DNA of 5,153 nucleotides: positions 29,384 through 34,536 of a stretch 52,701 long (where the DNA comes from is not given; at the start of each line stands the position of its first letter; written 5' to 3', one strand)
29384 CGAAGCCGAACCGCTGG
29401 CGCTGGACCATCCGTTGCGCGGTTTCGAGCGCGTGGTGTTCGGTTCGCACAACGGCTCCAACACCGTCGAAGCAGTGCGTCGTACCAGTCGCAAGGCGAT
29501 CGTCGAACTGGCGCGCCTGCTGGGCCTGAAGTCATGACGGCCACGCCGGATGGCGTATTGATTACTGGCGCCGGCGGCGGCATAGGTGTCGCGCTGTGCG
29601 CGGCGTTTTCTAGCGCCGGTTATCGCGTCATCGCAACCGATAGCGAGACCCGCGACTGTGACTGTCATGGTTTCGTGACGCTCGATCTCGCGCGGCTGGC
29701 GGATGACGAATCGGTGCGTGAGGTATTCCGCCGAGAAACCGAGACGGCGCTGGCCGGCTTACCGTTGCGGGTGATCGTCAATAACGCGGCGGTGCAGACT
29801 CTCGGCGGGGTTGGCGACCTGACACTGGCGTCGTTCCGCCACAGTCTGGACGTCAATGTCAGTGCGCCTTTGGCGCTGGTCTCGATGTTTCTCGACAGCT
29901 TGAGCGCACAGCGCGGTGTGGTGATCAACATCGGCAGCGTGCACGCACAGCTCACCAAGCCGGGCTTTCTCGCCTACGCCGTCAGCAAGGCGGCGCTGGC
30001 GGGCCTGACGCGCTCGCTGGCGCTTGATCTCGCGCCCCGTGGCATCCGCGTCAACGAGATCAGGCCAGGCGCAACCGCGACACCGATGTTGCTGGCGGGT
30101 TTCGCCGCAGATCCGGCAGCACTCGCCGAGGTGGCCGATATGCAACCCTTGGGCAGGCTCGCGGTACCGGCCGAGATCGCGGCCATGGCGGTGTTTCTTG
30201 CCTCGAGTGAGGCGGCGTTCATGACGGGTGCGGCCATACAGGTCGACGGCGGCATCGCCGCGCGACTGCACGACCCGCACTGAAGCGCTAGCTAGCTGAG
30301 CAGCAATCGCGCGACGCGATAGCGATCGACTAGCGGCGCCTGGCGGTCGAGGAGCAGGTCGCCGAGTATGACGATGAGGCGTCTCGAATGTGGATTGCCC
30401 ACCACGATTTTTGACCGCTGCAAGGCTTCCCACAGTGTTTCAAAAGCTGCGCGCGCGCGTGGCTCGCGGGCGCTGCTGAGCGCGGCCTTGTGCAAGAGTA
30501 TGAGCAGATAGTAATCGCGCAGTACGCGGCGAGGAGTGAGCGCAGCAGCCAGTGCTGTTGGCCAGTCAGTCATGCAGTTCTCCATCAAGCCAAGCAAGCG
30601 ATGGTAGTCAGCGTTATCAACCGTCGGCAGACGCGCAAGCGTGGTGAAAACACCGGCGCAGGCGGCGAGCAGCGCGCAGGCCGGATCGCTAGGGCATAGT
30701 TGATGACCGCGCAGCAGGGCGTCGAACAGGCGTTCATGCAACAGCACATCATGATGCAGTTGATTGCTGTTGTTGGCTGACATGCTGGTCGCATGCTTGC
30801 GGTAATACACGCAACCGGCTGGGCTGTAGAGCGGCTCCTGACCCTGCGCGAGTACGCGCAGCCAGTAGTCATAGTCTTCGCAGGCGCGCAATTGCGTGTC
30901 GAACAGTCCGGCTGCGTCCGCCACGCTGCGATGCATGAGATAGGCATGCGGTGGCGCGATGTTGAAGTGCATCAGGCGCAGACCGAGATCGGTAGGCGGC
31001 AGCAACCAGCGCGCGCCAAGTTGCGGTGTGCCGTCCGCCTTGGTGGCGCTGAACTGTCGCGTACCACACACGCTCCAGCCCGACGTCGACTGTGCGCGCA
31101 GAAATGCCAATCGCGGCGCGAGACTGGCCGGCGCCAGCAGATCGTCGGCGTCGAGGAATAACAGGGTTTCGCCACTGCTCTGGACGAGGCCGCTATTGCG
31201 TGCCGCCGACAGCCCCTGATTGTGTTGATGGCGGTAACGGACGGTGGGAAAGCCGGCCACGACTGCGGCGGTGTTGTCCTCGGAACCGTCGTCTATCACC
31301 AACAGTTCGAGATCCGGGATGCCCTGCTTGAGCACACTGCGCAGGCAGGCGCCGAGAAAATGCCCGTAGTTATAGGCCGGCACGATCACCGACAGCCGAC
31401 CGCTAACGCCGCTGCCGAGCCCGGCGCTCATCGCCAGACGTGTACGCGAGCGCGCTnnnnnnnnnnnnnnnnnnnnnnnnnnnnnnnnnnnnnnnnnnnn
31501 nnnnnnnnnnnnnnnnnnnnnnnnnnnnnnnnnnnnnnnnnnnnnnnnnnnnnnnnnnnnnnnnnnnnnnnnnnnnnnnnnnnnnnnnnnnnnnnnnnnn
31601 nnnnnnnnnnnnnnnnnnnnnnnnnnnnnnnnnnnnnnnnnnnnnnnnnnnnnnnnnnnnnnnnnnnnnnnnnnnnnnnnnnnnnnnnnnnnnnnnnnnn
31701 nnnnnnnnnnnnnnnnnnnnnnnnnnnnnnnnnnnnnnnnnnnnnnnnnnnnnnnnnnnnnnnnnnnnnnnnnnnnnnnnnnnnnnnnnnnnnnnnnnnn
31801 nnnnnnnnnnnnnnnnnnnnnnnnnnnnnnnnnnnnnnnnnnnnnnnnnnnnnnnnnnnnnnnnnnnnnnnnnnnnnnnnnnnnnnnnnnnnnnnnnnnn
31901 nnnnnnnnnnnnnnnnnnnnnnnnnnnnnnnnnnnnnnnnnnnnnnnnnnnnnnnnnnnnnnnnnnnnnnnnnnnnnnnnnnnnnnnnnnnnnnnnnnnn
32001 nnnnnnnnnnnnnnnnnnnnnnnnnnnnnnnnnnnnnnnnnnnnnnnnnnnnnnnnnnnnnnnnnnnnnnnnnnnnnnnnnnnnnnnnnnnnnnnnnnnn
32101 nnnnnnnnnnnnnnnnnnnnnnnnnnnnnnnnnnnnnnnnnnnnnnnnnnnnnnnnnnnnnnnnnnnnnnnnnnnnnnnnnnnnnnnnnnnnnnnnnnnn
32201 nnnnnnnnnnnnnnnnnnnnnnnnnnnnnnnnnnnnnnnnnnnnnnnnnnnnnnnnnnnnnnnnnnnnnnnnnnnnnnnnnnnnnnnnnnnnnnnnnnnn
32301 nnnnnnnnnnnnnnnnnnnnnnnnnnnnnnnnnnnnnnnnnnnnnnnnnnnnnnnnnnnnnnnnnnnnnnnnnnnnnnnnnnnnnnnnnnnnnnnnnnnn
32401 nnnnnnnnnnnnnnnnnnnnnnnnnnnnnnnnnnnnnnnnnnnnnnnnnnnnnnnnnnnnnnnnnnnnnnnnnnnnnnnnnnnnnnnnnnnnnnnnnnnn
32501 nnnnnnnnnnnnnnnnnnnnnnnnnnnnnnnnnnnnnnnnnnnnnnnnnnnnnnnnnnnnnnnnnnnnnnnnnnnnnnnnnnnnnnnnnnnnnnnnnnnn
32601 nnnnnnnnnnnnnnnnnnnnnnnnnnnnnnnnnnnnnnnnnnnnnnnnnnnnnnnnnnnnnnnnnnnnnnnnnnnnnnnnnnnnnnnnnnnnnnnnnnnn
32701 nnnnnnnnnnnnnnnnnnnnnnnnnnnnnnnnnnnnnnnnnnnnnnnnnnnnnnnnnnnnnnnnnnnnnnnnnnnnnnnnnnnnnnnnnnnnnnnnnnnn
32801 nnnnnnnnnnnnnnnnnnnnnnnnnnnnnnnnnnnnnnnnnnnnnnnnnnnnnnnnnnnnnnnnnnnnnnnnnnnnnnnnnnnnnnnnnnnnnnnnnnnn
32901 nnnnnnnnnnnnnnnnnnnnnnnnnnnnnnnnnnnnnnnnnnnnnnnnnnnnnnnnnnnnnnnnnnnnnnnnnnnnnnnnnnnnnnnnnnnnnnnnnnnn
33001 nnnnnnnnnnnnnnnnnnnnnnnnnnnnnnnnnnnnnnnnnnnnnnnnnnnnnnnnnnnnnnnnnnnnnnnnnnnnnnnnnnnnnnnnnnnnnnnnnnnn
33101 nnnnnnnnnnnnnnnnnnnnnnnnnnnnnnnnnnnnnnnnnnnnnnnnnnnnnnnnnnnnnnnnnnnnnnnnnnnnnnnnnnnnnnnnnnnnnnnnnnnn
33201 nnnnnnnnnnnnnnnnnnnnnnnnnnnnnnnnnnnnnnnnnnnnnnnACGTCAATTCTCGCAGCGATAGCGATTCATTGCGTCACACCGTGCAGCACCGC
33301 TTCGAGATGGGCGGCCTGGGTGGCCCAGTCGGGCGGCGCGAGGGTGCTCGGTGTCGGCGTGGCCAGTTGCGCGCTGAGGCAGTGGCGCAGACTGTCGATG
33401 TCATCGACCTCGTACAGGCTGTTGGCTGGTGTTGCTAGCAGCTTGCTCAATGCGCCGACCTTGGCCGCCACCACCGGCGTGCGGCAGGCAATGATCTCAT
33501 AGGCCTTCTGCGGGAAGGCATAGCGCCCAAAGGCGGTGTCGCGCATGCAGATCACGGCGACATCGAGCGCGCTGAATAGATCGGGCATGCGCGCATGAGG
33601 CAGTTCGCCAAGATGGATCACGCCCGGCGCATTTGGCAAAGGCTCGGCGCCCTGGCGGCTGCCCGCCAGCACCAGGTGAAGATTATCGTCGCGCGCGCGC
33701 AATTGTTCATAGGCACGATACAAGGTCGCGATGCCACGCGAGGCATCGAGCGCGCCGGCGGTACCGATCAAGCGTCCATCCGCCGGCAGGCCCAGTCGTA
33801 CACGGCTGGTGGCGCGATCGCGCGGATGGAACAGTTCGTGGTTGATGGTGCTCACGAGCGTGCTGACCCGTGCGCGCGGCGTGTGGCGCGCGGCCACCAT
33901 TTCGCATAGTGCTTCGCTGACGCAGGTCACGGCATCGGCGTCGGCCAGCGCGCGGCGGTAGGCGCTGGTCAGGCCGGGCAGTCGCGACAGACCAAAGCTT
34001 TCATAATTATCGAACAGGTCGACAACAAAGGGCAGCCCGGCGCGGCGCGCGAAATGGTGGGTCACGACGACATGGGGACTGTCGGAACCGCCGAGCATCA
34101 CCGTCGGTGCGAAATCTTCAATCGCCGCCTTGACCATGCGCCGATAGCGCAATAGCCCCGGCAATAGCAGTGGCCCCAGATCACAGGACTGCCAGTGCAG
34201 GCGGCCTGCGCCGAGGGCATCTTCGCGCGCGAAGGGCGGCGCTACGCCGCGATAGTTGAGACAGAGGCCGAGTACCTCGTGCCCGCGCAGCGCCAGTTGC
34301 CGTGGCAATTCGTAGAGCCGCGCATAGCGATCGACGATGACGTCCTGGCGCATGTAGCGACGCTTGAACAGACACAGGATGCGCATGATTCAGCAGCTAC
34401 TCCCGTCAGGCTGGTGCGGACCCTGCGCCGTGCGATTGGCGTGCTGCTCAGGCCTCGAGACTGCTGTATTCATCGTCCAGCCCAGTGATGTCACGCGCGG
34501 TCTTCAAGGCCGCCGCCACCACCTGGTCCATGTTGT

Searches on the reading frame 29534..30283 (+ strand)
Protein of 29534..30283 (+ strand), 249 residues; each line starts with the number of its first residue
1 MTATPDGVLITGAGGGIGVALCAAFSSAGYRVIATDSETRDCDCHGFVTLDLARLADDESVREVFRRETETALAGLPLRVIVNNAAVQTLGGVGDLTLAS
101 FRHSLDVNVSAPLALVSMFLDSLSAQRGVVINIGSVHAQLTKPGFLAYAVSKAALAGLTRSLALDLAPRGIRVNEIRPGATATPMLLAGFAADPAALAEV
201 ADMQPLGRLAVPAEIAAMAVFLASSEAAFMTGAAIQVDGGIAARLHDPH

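Call 3: search_protein_families(library=pfam, proteins=[window:29534-30283:+], max_evalue=0.01)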
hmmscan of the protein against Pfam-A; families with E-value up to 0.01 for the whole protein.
window:29534-30283:+ (249 aa): 6 families
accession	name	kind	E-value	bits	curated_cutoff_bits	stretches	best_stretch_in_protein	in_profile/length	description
PF13561.12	adh_short_C2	-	7.8e-45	153.7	27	1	12-241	1-235/236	Enoyl-(Acyl carrier protein) reductase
PF00106.31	adh_short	-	2.6e-35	122.1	26.6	1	8-186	3-187/195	short chain dehydrogenase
PF01370.27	Epimerase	-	2.3e-05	24.4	20.9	1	8-67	1-62/240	NAD dependent epimerase/dehydratase family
PF04321.23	RmlD_sub_bind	-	0.00093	18.8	27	1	8-86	3-60/287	RmlD substrate binding domain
PF08659.16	KR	-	0.0029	18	22.6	0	8-161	3-162/180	KR domain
PF23441.1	SDR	-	0.0029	17.5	27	1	129-241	145-255/258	SDR-like rossmann domain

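Call 6: search_protein_families(library=ncbifam, proteins=[window:29534-30283:+], max_evalue=0.001)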
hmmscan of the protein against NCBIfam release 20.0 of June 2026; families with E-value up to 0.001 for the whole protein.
window:29534-30283:+ (249 aa): 225 families (the best 25 are shown)
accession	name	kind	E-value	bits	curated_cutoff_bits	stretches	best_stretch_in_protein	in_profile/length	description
NF005559.1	PRK07231.1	subfamily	9.1e-47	159.6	215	1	8-241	7-247/249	glucose 1-dehydrogenase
NF005067.0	PRK06484.1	equivalog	5.6e-44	150.5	713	1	8-243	12-253/524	short chain dehydrogenase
NF052558.1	MBtsdlDhBudC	equivalog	8.8e-44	149.9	270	1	8-248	6-248/250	meso-2,3-butanediol dehydrogenase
NF009466.0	PRK12826.1-2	subfamily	1.3e-42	145.9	222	1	8-242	6-245/248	3-oxoacyl-ACP reductase FabG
NF005118.0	PRK06550.1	equivalog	2.6e-42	145.3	270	1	7-241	7-233/236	3-oxoacyl-ACP reductase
NF006074.0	PRK08220.1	equivalog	7e-41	140.5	312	1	7-241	10-247/251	2,3-dihydro-2,3-dihydroxybenzoate dehydrogenase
NF005469.0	PRK07063.1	equivalog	8e-40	137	306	1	8-247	10-260/260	SDR family oxidoreductase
NF009464.0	PRK12824.1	subfamily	7e-39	133.9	269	1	9-241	6-242/245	3-oxoacyl-ACP reductase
NF005893.0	PRK07856.1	equivalog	4.6e-38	130.9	255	1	7-240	11-240/255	SDR family oxidoreductase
NF006121.0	PRK08265.1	subfamily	2.8e-37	128.6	294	1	9-242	11-246/263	short chain dehydrogenase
TIGR04316.1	dhbA_paeA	equivalog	5.3e-37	127.8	300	1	8-241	1-247/250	2,3-dihydro-2,3-dihydroxybenzoate dehydrogenase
NF006493.1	PRK08936.1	subfamily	9.7e-37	126.6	420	1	8-242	10-251/261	glucose-1-dehydrogenase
NF005753.0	PRK07577.1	equivalog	1.5e-36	126.1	310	1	8-240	6-231/237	SDR family oxidoreductase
NF005007.0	PRK06398.1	equivalog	1.6e-36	125.8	341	1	8-245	10-249/259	aldose dehydrogenase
TIGR01830.1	3oxo_ACP_reduc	equivalog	1.9e-36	126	297.75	1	8-241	1-238/239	3-oxoacyl-[acyl-carrier-protein] reductase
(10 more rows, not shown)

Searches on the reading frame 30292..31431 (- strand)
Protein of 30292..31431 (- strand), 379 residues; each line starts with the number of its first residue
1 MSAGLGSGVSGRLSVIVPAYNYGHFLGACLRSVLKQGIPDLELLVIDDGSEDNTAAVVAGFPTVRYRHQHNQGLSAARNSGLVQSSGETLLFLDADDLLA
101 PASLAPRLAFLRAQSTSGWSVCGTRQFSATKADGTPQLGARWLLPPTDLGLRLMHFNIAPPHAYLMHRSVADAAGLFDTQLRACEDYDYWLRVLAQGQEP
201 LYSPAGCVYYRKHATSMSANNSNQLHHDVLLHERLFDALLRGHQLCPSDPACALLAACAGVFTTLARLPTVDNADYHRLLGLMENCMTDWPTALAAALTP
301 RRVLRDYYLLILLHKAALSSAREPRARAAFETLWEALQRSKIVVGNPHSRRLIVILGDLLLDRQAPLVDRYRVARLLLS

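Call 4: search_protein_families(library=pfam, proteins=[window:30292-31431:-], max_evalue=0.01)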
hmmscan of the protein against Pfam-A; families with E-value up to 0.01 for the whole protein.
window:30292-31431:- (379 aa): 4 families
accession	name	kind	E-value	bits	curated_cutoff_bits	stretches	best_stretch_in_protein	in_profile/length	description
PF00535.33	Glycos_transf_2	-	1.9e-28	99.9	23.3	1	14-147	1-138/168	Glycosyl transferase family 2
PF13641.12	Glyco_tranf_2_3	-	1.4e-16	61.7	27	1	13-209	3-210/230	Glycosyltransferase like family 2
PF10111.15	Glyco_tranf_2_2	-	1.6e-11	44.7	27.3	1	15-109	2-104/276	Glycosyltransferase like family 2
PF13704.12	Glyco_tranf_2_4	-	0.00082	20.3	27.5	1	21-99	2-84/98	Glycosyl transferase family 2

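Call 6: search_protein_families(library=ncbifam, proteins=[window:30292-31431:-], max_evalue=0.001)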
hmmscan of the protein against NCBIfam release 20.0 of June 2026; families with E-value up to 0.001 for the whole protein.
window:30292-31431:- (379 aa): 23 families
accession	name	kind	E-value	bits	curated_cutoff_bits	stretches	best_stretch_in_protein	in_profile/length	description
NF007482.0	PRK10073.1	equivalog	1.5e-22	80.1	423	1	11-102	6-101/334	glycosyltransferase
TIGR03965.1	mycofact_glyco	equivalog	8e-21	74.4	280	2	13-107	76-175/467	mycofactocin biosynthesis glycosyltransferase MftF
NF041875.1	EPS_EpsD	equivalog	5e-19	68.9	370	1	13-115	1-108/325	exopolysaccharide biosynthesis glycosyltransferase EpsD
NF047683.1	TeichurnBiosyTuaG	equivalog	1.4e-16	60.9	400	1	12-221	7-214/252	teichuronic acid biosynthesis protein TuaG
TIGR03937.1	PgaC_IcaA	equivalog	3.4e-13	49.3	422.3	1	13-104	47-143/407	poly-beta-1,6-N-acetyl-D-glucosamine synthase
NF053739.1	GlytfEpsEBac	equivalog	5e-13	48.6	450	1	12-199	2-191/265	glycosyltransferase EpsE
TIGR04283.1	glyco_like_mftF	equivalog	7.1e-13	48.7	182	1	13-197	1-173/221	TIGR04283 family arsenosugar biosynthesis glycosyltransferase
NF050050.1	ProtGlycPglI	equivalog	1.3e-12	47.8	500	1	12-104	3-101/306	GalNAc(5)-diNAcBac-PP-undecaprenol beta-1,3-glucosyltransferase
NF007453.0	PRK10018.1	equivalog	7.9e-11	42.1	382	1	13-201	8-197/280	colanic acid biosynthesis glycosyltransferase WcaA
TIGR04017.1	WcaA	equivalog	8.7e-11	41.9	495.75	1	13-201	7-196/279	colanic acid biosynthesis glycosyltransferase WcaA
NF038299.1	EPS_HpsN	equivalog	2.6e-09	36.5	425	1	13-105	3-100/317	hormogonium polysaccharide biosynthesis glycosyltransferase HpsN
NF038302.1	EPS_HpsE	equivalog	2.9e-09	36.3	300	1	13-116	3-116/307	hormogonium polysaccharide biosynthesis glycosyltransferase HpsE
NF041394.1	GtaseAglG_Halo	equivalog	8.2e-08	31.9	440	1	13-98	3-94/304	glucosyl-dolichyl phosphate glucuronosyltransferase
TIGR03469.1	HpnB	hypoth_equivalog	2.4e-06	26.8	379.25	1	13-63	46-97/386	hopene-associated glycosyltransferase HpnB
NF007986.1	PRK10714.1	equivalog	2.9e-06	26.5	529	1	12-126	7-126/316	undecaprenyl-phosphate 4-deoxy-4-formamido-L-arabinose transferase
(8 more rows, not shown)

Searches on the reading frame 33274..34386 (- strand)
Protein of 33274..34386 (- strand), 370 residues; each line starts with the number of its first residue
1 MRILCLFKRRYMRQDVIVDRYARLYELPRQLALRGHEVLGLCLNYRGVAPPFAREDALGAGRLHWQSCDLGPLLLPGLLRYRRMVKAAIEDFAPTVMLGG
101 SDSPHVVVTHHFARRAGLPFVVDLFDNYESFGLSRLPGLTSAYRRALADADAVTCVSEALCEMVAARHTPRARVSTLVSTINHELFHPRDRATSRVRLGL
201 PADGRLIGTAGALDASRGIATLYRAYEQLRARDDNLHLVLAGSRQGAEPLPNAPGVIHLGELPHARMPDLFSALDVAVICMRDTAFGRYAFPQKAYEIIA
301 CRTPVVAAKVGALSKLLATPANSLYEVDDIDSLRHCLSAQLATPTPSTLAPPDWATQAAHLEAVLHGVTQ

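Call 4: search_protein_families(library=pfam, proteins=[window:33274-34386:-], max_evalue=0.01)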
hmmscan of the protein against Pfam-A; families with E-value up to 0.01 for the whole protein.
window:33274-34386:- (370 aa): 5 families
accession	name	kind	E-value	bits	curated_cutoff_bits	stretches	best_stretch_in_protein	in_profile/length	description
PF13692.12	Glyco_trans_1_4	-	1.9e-12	48.1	27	1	205-333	2-132/142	Glycosyl transferases group 1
PF00534.26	Glycos_transf_1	-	2.7e-12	47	26.4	1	191-318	2-132/172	Glycosyl transferases group 1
PF13579.12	Glyco_trans_4_4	-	1e-10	42.7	29.7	1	23-175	6-153/158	Glycosyl transferase 4-like domain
PF13439.12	Glyco_transf_4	-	1.2e-09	38.8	28.5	1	24-177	8-162/170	Glycosyltransferase Family 4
PF13524.12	Glyco_trans_1_2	-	5.6e-08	33.3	25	1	227-343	7-114/144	Glycosyl transferase-like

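Call 6: search_protein_families(library=ncbifam, proteins=[window:33274-34386:-], max_evalue=0.001)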
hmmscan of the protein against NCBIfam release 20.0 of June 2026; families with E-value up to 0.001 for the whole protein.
window:33274-34386:- (370 aa): 13 families
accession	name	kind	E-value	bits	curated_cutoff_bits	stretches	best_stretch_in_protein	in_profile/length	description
TIGR04063.1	stp3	hypoth_equivalog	6.2e-15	55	442.05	1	144-341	152-358/397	TIGR04063 family PEP-CTERM/XrtA system glycosyltransferase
TIGR04047.1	MSMEG_0565_glyc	hypoth_equivalog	2.9e-12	46.4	259.85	1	137-345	126-343/373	MSMEG_0565 family glycosyltransferase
TIGR03449.1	mycothiol_MshA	equivalog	8.5e-12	44.7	462.5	1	153-314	169-339/406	D-inositol-3-phosphate glycosyltransferase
NF047684.1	TeichurnBiosyTuaC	equivalog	4.7e-11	42.2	550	1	140-341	155-352/391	teichuronic acid biosynthesis protein TuaC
NF047676.1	TeichurnBiosyTuaH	equivalog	2.9e-09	36.3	550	1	140-330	149-341/384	teichuronic acid biosynthesis protein TuaH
NF007640.0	PRK10307.1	subfamily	5.4e-09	35.5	276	1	144-365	166-397/411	WcaI family glycosyltransferase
TIGR03088.1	stp2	hypoth_equivalog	8.3e-09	34.9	409.05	1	168-338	156-333/374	TIGR03088 family PEP-CTERM/XrtA system glycosyltransferase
NF053787.1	GlcN_PG_synth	equivalog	4.3e-08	32.4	480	1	148-333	142-316/361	N-acetylglucosaminyl phosphatidylglycerol synthase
TIGR03999.1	thiol_BshA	equivalog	2e-06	27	273.7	1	139-332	134-327/375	N-acetyl-alpha-D-glucosaminyl L-malate synthase BshA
TIGR04157.1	glyco_rSAM_CFB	subfamily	3.9e-06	26.1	400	1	143-280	163-307/406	TIGR04157 family glycosyltransferase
NF038229.1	Glyco4_Geo_Pelo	equivalog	4.5e-06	25.9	400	1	88-278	50-242/338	GPMC system family 4 glycosyltransferase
NF012028.0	PRK15484.1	subfamily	1.6e-05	24.2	618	1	141-243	130-232/380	lipopolysaccharide N-acetylglucosaminyltransferase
NF038298.1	EPS_HpsO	equivalog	0.0003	19.7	575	0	181-344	178-353/388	hormogonium polysaccharide biosynthesis glycosyltransferase HpsO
